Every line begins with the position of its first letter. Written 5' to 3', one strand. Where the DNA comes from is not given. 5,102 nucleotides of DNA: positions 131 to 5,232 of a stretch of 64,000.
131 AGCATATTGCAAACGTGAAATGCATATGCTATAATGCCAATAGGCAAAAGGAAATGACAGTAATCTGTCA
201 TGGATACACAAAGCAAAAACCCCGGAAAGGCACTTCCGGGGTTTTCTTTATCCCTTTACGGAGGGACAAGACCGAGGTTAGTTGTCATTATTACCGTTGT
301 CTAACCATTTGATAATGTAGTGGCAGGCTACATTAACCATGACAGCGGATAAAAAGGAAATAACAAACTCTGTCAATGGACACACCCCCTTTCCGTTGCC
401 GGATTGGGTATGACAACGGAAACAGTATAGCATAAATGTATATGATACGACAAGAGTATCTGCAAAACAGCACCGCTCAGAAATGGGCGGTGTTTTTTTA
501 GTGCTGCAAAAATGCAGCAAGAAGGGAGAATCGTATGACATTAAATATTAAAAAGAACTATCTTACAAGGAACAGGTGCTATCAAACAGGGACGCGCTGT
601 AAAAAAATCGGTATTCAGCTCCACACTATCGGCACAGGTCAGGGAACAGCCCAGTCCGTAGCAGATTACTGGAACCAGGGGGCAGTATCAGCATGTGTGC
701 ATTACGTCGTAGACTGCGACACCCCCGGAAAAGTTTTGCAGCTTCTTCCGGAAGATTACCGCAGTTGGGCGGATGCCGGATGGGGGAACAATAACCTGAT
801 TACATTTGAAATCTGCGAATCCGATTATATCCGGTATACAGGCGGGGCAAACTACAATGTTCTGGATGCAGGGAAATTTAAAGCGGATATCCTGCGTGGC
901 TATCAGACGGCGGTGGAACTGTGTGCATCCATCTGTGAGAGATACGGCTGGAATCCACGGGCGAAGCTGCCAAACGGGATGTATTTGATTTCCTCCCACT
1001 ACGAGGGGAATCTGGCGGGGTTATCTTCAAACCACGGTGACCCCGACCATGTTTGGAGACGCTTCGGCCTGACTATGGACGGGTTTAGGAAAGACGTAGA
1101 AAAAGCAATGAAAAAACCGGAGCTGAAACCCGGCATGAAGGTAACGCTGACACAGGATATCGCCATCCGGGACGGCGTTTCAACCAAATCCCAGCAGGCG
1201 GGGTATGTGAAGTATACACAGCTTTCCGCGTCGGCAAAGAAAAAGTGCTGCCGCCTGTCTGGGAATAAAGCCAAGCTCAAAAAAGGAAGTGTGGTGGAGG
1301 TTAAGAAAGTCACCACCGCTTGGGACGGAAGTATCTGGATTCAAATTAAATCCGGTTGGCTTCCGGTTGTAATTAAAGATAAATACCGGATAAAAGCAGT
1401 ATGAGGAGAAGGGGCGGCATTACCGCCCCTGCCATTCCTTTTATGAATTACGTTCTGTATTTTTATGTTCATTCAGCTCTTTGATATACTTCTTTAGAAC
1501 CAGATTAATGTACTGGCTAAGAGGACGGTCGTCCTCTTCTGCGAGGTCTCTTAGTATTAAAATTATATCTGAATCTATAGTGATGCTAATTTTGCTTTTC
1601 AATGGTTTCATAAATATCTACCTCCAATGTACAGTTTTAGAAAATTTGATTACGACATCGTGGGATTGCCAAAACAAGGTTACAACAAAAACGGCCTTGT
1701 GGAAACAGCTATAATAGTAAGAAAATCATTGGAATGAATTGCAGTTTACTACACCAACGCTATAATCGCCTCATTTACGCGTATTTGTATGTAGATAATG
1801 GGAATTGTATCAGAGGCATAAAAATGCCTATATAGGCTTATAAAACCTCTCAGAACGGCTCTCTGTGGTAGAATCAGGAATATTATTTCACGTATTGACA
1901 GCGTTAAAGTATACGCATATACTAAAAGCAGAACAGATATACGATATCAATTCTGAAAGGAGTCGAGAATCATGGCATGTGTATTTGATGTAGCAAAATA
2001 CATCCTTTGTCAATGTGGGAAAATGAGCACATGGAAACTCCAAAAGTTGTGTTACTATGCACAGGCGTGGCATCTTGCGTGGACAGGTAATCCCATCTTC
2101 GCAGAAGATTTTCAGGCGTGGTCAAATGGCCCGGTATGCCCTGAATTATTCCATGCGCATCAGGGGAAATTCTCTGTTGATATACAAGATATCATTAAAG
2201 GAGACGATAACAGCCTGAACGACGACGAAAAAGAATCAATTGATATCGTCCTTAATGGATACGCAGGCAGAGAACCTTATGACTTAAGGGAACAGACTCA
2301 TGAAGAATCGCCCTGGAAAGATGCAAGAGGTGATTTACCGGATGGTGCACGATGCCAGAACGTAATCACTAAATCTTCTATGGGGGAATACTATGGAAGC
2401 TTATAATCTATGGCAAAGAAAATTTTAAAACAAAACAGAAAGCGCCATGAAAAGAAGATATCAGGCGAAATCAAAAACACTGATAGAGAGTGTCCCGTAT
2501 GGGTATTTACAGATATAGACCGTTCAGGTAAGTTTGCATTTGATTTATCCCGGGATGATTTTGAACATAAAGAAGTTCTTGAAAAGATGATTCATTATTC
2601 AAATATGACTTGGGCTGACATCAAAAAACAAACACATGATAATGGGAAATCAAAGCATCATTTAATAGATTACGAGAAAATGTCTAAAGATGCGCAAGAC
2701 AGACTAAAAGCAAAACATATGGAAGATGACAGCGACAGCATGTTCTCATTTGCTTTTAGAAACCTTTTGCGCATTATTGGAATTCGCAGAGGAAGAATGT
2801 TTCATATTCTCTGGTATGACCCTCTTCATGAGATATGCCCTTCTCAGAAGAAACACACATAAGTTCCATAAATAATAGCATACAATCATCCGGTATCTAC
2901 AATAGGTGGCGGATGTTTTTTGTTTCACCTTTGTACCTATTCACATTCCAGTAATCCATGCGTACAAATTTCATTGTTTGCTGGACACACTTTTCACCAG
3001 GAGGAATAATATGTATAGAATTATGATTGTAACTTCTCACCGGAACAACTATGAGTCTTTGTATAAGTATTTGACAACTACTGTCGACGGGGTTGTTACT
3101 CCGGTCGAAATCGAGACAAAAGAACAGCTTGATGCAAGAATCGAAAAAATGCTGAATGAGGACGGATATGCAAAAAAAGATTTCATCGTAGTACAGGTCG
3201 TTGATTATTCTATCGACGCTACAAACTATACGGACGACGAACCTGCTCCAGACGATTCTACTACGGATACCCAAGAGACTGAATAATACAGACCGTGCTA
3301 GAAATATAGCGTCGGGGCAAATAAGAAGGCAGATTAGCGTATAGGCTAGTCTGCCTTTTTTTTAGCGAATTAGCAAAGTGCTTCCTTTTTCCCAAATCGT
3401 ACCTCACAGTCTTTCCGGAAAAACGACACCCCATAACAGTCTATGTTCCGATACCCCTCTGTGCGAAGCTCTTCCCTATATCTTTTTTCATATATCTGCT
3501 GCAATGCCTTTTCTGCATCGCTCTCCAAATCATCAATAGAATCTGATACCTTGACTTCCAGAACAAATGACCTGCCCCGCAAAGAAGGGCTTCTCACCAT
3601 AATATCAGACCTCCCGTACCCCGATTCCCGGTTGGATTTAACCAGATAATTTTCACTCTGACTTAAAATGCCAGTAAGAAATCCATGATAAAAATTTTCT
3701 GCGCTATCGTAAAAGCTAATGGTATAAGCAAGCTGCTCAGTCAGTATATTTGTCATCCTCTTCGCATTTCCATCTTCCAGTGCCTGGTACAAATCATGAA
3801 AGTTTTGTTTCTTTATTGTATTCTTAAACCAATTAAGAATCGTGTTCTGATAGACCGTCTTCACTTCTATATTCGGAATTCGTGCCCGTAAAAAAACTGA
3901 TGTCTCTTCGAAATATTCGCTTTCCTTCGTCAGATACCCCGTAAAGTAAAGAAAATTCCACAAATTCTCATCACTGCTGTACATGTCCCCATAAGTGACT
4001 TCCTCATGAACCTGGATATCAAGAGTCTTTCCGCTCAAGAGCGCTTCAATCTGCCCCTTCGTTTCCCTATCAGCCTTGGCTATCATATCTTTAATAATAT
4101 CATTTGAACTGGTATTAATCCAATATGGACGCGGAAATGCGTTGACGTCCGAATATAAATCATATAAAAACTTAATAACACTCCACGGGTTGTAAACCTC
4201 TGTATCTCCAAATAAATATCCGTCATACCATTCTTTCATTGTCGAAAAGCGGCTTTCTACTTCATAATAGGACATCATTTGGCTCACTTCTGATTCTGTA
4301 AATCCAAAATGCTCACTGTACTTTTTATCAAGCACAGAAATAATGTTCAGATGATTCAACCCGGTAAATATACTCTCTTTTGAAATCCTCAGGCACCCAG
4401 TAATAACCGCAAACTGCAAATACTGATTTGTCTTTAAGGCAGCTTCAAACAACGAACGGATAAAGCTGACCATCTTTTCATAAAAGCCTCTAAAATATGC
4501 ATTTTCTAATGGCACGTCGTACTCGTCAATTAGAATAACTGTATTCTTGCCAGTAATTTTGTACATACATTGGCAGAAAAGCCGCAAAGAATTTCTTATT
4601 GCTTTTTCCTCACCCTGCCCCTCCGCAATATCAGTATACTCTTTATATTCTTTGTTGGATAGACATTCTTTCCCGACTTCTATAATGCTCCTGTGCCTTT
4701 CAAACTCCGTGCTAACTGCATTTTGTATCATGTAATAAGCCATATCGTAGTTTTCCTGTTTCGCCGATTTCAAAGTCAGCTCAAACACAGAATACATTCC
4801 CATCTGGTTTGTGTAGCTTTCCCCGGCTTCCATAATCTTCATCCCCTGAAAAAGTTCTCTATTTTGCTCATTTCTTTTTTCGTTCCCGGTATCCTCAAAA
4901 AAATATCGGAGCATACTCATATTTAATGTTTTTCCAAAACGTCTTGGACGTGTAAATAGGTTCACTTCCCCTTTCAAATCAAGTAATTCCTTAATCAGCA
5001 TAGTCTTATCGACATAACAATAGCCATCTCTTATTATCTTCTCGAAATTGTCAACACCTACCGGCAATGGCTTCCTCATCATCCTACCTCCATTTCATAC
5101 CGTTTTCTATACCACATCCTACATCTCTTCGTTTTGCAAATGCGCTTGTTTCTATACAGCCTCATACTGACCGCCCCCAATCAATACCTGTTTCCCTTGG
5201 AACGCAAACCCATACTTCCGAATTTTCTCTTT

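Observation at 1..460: Type I toxin-antitoxin-like locus, copy 1: 32-aa Fst-like peptide with convergent antisense RNA promoter and shared bidirectional terminator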

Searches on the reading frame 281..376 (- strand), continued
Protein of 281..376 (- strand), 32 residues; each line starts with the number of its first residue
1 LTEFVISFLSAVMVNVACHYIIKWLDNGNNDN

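Call 100: search_protein_families(library=phrogs, proteins=[L006:1080-2858:+, L008:1612-2415:+, L011:1198-2856:+, L019:777-2681:+, L021:2102-2716:-, L024:2423-2848:+, L028:1790-2314:+, L055:1929-2324:-, L015:3556-5436:-, L024:3484-4356:-], max_evalue=0.00001)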
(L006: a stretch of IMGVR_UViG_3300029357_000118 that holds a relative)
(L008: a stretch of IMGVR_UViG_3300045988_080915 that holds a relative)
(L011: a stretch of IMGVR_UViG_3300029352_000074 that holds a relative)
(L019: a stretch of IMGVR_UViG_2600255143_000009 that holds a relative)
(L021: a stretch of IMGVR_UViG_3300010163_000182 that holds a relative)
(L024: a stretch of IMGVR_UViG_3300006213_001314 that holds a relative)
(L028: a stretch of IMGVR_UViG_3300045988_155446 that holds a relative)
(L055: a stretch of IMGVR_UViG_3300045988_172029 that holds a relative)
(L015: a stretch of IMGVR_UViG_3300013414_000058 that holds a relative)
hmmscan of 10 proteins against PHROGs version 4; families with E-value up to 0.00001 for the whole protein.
L006:1080-2858:+ (592 aa): 17 families
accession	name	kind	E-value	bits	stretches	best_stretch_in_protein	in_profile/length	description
phrog_20388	-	lysis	1.2e-102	345.6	1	159-413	176-426/527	endolysin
phrog_1794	-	lysis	5.8e-76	257.1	3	166-431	26-330/336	amidase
phrog_7698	-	lysis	2.3e-66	225.7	1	170-381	1-185/316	endolysin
phrog_3513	-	lysis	2e-54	186.2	1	1-171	641-798/1434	endolysin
phrog_12727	-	lysis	2.8e-37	129.9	1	3-178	3-169/393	endolysin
phrog_1309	-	lysis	3e-37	130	1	6-166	3-153/410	endolysin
phrog_18032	-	lysis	1.1e-30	108.3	1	3-182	4-174/248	endolysin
phrog_326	-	other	6.4e-28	98.4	1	1-167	125-281/985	tail protein with endopeptidase domain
phrog_10967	-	lysis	7.8e-21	76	1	9-167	10-156/266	endolysin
phrog_19265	-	unknown function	3.7e-17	63.9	1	181-341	11-155/293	-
phrog_2338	-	lysis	1.2e-16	62.1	1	184-450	19-274/346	endolysin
phrog_8251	-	lysis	2.8e-12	47.8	1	19-174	17-158/250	endolysin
phrog_14048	-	lysis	2.9e-11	44.6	1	181-296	18-134/305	endolysin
phrog_435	-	lysis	1.2e-09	38.7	0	527-591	495-555/556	endolysin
phrog_18955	-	unknown function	3.6e-09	36.7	0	527-589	205-261/483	-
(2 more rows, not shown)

L008:1612-2415:+ (267 aa): 18 families
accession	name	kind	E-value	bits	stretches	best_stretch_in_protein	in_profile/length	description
phrog_3088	-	lysis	4.8e-47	161.8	1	1-162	2-160/248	amidase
phrog_670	-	lysis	1.2e-30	107.9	1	15-160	108-252/596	endolysin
phrog_7854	-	lysis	2.4e-27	97.3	1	124-250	54-176/304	endolysin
phrog_1794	-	lysis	6.3e-27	95.9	1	14-221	51-247/336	amidase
phrog_9611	-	lysis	6.4e-24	85.9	1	16-161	20-168/246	endolysin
phrog_38078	-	unknown function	1.7e-23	84.5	1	147-248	278-385/423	-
phrog_1493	-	lysis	5.9e-22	79.4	1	13-167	28-176/394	endolysin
phrog_18955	-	unknown function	7.5e-22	78.6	1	14-157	291-432/483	-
phrog_833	-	lysis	4.7e-21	76.7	1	15-153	26-168/294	endolysin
phrog_6745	-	lysis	3.7e-16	60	1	163-251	289-379/396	endolysin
phrog_2338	-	lysis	6.3e-16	59.7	1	15-160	24-171/346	endolysin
phrog_7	-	lysis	1.2e-13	51.1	1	193-266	799-872/873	endolysin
phrog_31359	-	unknown function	1.4e-13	51.9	1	160-247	48-132/260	-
phrog_19265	-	unknown function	6.9e-10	40.1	1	18-145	23-145/293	-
phrog_1110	-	lysis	1.2e-09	39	1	152-253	166-269/301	endolysin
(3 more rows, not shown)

L011:1198-2856:+ (552 aa): 8 families
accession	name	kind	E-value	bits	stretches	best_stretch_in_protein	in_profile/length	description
phrog_6745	-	lysis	2.5e-67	228.5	1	1-442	3-328/396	endolysin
phrog_291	-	lysis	6.4e-47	161.4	1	1-293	112-391/509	endolysin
phrog_21357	-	lysis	1.2e-29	104.3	1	204-366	2-164/225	endolysin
phrog_6219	-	lysis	1e-24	88.7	1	1-197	1-191/326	endolysin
phrog_5182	-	lysis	1.4e-24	88.3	1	216-370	12-150/321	endolysin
phrog_9589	-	lysis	3.2e-11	44.6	1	241-366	40-161/281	endolysin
phrog_14030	-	unknown function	3.8e-09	37.3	0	380-459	196-273/273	-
phrog_1794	-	lysis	1.8e-06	28.7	0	479-551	266-329/336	amidase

L019:777-2681:+ (634 aa): 9 families
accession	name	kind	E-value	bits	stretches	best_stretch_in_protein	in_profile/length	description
phrog_15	-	head and packaging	9.3e-244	813.7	1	13-621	326-938/1330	terminase large subunit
phrog_16406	-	unknown function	1.4e-51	176.9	1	273-607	70-387/601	-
phrog_15657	-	unknown function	2.7e-43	149.2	1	307-519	23-228/230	-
phrog_21311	-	head and packaging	7.7e-37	128.2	1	122-308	1-194/218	terminase large subunit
phrog_3028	-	unknown function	2.1e-29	103.9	1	439-604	2-160/203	-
phrog_675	-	head and packaging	2.8e-27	96.2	1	43-381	23-348/576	terminase large subunit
phrog_3925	-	head and packaging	1e-23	84.7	1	34-147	33-142/150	terminase large subunit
phrog_4145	-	head and packaging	3.6e-19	69.9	1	34-218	20-203/209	terminase large subunit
phrog_23163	-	unknown function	1.9e-11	44.7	1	24-148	6-129/130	-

L021:2102-2716:- (204 aa): 5 families
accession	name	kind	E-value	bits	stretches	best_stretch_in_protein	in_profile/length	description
phrog_888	-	unknown function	2e-46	160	1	14-204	53-257/271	-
phrog_27136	-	unknown function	8.8e-18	65.6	1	65-170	117-221/224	-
phrog_27819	-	unknown function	1.5e-09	38.9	1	26-142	80-194/239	-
phrog_17658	-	unknown function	3.6e-09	37.8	1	61-129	55-125/176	-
phrog_20110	-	unknown function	2.5e-08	34.9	1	7-129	23-146/186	-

L024:2423-2848:+ (141 aa): 0 families

L028:1790-2314:+ (174 aa): 2 families
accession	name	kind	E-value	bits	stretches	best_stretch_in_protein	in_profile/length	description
phrog_199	-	lysis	5.5e-16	59.4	1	13-157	12-136/545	holin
phrog_16802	-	unknown function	1.4e-08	35.4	1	110-154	19-63/74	-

L055:1929-2324:- (131 aa): 11 families
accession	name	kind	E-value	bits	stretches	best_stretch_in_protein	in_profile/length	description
phrog_2967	-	transcription regulation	6.7e-19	69.3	1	1-87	2-81/225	transcriptional regulator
phrog_8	-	transcription regulation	1.5e-18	68.3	1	1-95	68-150/346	transcriptional regulator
phrog_3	-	transcription regulation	6.6e-14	53.5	1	4-93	83-168/430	transcriptional repressor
phrog_4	-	transcription regulation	2.3e-12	47.6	1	6-80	133-203/400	transcriptional repressor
phrog_2328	-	transcription regulation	3.8e-10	40.6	1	8-74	14-80/128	transcriptional repressor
phrog_1373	-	transcription regulation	5.3e-09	37.3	1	10-94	64-149/166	transcriptional regulator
phrog_4779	-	transcription regulation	2.2e-07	32.3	1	11-62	4-57/98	transcriptional regulator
phrog_2439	-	transcription regulation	4.4e-07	30.1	1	12-81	10-80/367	transcriptional regulator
phrog_4583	-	transcription regulation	8.5e-07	29.9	1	1-77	2-78/81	transcriptional repressor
phrog_1124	-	transcription regulation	3.6e-06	27.7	0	11-65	10-63/177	transcriptional regulator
phrog_1468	-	transcription regulation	9e-06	26.2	0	9-47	7-45/67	transcriptional repressor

L015:3556-5436:- (626 aa): 9 families
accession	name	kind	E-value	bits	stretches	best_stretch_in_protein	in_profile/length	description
phrog_15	-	head and packaging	1.4e-238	796.5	1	12-606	334-938/1330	terminase large subunit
phrog_16406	-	unknown function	1.1e-46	160.8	1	272-597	75-389/601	-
phrog_21311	-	head and packaging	9.2e-42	144.3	1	113-311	1-204/218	terminase large subunit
phrog_15657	-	unknown function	8.8e-37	127.8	1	302-512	24-228/230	-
phrog_675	-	head and packaging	3.6e-33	115.7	1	33-395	22-373/576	terminase large subunit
phrog_3028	-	unknown function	3.8e-32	112.8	1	430-591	1-159/203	-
phrog_3925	-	head and packaging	2.5e-18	67.2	1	28-140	36-144/150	terminase large subunit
phrog_4145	-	head and packaging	3.5e-18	66.7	1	26-209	21-203/209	terminase large subunit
phrog_23163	-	unknown function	3.1e-06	27.9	1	19-136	10-126/130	-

L024:3484-4356:- (290 aa): 12 families
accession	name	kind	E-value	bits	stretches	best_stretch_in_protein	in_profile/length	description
phrog_270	-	DNA, RNA and nucleotide metabolism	9.2e-14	52.6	1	35-109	51-124/383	replication initiation protein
phrog_391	-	DNA, RNA and nucleotide metabolism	5.6e-13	50.2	1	30-172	16-156/298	replication initiation O-like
phrog_1032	-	DNA, RNA and nucleotide metabolism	7.2e-13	50.2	1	38-156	24-120/281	replication initiation protein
phrog_678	-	DNA, RNA and nucleotide metabolism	3.8e-12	47.4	1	38-171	59-182/346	replication initiation O-like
phrog_186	-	DNA, RNA and nucleotide metabolism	1e-11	46.1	1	7-186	14-176/308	DnaD-like helicase loader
phrog_428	-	DNA, RNA and nucleotide metabolism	1.5e-11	45.1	1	33-189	107-240/455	replication initiation protein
phrog_345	-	DNA, RNA and nucleotide metabolism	2.2e-09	38.4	1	29-224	45-223/297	replication initiation O-like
phrog_8102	-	DNA, RNA and nucleotide metabolism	4e-09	37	1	31-146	34-140/337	replication initiation protein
phrog_4617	-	DNA, RNA and nucleotide metabolism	2.8e-07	31.4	1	26-101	12-87/223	replication initiation protein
phrog_26369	-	DNA, RNA and nucleotide metabolism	1.5e-06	28.5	1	33-171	61-205/347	replication initiation protein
phrog_8540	-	DNA, RNA and nucleotide metabolism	2e-06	29.1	1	42-101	25-86/196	replication initiation O-like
phrog_11896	-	DNA, RNA and nucleotide metabolism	3.9e-06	28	1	40-101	29-89/225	primosomal protein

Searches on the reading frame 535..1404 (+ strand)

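Call 8: search_protein_families(library=ncbifam, proteins=[window:535-1404:+], max_evalue=10)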
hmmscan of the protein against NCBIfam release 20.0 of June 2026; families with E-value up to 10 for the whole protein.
window:535-1404:+ (289 aa): 0 families

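Call 10: search_protein_families(library=pfam, proteins=[window:535-1404:+], max_evalue=10)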
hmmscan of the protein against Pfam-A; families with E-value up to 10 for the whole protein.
window:535-1404:+ (289 aa): 4 families
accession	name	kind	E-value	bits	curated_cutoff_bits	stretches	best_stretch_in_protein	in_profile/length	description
PF01510.30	Amidase_2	-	8.7e-14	52.4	26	1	27-170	8-129/131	N-acetylmuramoyl-L-alanine amidase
PF19087.6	DUF5776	-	0.0093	16.6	27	1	241-274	23-57/67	Domain of unknown function (DUF5776)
PF00803.23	3A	-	0.079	12.7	25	1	11-60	143-190/237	3A/RNA2 movement protein family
PF21992.2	DUF6927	-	0.46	10.9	27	1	190-221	18-49/74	Domain of unknown function (DUF6927)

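Call 86: search_protein_families(library=phrogs, proteins=[window:535-1404:+], max_evalue=0.01)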
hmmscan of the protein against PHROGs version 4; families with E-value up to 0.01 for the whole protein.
window:535-1404:+ (289 aa): 13 families
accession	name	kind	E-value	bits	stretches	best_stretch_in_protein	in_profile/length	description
phrog_1794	-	lysis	1.1e-22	81.9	1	3-233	35-238/336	amidase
phrog_15001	-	lysis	3e-20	73.6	1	3-234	15-239/367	endolysin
phrog_5182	-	lysis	9.4e-19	69.2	1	4-250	10-244/321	endolysin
phrog_670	-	lysis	6.1e-15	56.1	1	33-230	123-290/596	endolysin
phrog_833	-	lysis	2e-13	51.7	1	4-281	4-282/294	endolysin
phrog_2338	-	lysis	1.9e-11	45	1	24-198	28-180/346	endolysin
phrog_7698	-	lysis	1.6e-10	42.3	1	11-151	12-125/316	endolysin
phrog_1110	-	lysis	2.7e-08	34.5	1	27-194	25-174/301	endolysin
phrog_3088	-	lysis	9.4e-07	29.8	1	8-97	6-97/248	amidase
phrog_1493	-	lysis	1.2e-06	28.9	1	26-221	36-190/394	endolysin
phrog_19265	-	unknown function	1.2e-05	26.1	1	13-103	12-101/293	-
phrog_12609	-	lysis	8.5e-05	23.2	1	33-91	39-95/264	endolysin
phrog_880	-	lysis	0.0063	16.9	1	119-208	280-354/435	endolysin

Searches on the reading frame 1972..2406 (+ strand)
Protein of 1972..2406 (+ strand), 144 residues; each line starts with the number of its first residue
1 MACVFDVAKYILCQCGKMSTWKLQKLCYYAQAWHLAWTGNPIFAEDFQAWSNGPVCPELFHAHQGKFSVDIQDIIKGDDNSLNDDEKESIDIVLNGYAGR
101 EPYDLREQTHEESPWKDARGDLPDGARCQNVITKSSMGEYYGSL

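Call 51: search_protein_families(library=pfam, proteins=[window:1972-2406:+], max_evalue=0.001)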
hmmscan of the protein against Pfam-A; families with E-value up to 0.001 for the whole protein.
window:1972-2406:+ (144 aa): 1 family
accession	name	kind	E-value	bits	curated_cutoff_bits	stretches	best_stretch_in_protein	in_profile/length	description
PF13274.11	SocA_Panacea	-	9.2e-21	75.3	25.7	1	23-116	1-113/113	Antitoxin SocA-like, Panacea domain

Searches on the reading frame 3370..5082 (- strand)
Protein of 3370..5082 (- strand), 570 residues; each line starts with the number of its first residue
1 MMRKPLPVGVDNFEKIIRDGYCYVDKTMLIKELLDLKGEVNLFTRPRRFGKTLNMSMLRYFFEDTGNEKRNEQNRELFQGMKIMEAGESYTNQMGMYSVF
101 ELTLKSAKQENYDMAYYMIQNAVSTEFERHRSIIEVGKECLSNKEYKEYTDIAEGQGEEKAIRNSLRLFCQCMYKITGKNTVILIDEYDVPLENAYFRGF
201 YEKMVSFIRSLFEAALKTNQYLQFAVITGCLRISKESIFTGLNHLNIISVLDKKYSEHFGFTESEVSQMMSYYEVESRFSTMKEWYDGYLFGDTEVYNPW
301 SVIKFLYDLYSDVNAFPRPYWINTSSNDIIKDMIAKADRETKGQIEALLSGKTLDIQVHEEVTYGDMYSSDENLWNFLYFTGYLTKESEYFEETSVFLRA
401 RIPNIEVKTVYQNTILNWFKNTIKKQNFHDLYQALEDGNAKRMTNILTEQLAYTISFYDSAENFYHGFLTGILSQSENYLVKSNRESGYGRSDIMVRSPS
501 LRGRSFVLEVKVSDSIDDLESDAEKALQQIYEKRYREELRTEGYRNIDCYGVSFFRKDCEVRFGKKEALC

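Call 51: search_protein_families(library=pfam, proteins=[window:3370-5082:-], max_evalue=0.001)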
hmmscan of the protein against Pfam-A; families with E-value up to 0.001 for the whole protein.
window:3370-5082:- (570 aa): 2 families
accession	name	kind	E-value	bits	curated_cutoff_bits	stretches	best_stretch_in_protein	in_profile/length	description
PF09820.16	AAA-ATPase_like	-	1.4e-45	156.1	26.1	1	7-239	1-201/201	Predicted AAA-ATPase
PF08011.17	PDDEXK_9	-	2.2e-18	66.6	25.5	1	461-560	2-101/105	PD-(D/E)XK nuclease superfamily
